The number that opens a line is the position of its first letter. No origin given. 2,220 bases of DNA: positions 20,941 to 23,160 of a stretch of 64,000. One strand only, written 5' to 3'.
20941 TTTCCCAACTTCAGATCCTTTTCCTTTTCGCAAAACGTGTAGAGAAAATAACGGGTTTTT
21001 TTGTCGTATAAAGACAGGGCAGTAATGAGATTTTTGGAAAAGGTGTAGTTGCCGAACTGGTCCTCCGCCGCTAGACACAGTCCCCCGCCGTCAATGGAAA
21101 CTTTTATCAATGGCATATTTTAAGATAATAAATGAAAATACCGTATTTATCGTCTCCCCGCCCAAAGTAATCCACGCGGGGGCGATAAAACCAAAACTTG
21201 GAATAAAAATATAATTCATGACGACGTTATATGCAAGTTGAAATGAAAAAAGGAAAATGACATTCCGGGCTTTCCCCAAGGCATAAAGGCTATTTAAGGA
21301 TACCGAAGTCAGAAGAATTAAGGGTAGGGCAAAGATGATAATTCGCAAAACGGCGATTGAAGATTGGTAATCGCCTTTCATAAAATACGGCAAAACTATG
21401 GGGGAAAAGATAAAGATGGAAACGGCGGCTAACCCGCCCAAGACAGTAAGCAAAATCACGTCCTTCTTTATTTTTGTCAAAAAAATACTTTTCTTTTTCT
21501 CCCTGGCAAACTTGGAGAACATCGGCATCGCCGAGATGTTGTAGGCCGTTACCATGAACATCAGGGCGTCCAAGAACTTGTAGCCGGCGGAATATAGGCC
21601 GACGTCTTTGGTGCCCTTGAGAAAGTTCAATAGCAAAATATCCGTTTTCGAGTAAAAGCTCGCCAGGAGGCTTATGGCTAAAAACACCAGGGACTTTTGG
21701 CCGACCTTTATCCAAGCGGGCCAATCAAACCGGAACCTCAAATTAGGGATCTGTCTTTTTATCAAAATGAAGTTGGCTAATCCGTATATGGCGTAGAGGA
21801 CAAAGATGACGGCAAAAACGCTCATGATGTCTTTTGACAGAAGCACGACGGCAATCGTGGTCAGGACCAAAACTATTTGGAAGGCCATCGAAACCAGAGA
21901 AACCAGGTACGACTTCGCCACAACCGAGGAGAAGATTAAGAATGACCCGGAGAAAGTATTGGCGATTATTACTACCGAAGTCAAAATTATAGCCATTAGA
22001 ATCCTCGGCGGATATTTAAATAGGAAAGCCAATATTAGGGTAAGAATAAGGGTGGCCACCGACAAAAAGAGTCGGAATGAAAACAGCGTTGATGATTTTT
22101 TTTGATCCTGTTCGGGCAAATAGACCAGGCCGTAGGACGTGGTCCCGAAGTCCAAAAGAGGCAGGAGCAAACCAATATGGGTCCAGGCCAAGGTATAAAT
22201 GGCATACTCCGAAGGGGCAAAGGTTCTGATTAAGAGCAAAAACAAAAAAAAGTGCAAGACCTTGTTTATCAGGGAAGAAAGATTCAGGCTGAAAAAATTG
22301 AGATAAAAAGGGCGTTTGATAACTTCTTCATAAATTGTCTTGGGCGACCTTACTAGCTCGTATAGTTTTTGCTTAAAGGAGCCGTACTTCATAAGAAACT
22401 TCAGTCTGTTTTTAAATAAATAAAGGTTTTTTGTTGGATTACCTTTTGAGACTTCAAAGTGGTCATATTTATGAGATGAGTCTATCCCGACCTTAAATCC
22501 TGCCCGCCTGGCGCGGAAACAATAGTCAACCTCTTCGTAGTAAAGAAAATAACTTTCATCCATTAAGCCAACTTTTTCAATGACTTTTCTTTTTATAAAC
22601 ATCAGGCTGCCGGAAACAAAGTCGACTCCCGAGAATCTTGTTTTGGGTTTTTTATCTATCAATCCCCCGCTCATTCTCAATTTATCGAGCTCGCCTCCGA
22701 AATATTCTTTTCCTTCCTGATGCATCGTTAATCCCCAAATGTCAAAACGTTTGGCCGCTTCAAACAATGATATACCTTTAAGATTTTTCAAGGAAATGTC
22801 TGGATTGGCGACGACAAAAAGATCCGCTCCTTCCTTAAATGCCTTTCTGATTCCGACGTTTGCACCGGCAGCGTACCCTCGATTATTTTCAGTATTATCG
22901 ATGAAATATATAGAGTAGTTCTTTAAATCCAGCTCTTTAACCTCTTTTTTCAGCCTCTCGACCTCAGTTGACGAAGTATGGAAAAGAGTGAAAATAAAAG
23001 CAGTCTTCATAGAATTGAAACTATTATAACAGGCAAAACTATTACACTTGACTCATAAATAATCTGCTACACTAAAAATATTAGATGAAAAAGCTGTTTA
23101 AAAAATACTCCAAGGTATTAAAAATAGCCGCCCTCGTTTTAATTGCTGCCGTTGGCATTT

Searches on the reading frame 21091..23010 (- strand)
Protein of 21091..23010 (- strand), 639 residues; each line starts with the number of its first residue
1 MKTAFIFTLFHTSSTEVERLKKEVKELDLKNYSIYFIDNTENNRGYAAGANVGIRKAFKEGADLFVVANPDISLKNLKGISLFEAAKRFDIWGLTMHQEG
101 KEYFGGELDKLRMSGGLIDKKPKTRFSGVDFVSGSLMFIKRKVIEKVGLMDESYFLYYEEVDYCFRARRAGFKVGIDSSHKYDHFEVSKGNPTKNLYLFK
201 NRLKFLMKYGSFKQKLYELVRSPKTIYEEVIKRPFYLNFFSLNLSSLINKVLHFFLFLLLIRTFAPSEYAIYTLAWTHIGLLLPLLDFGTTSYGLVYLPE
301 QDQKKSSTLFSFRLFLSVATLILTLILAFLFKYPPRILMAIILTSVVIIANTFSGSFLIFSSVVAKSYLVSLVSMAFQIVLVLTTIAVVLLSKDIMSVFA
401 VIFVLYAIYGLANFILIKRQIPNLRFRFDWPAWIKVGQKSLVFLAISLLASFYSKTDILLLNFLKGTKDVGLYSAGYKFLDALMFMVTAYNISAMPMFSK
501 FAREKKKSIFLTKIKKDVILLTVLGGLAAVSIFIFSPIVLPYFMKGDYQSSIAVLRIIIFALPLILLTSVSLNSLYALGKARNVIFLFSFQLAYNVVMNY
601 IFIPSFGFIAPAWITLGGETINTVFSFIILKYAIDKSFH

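Call 26: search_protein_families(library=pfam, proteins=[window:21091-23010:-], max_evalue=0.00001)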
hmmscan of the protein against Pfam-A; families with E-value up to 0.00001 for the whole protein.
window:21091-23010:- (639 aa): 2 families
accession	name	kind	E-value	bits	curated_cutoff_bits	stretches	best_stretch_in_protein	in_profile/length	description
PF01943.22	Polysacc_synt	-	1.7e-12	47.8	28.2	1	238-501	4-273/274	Polysaccharide biosynthesis protein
PF13440.11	Polysacc_synt_3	-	1e-06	28.7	23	1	260-507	2-249/293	Polysaccharide biosynthesis protein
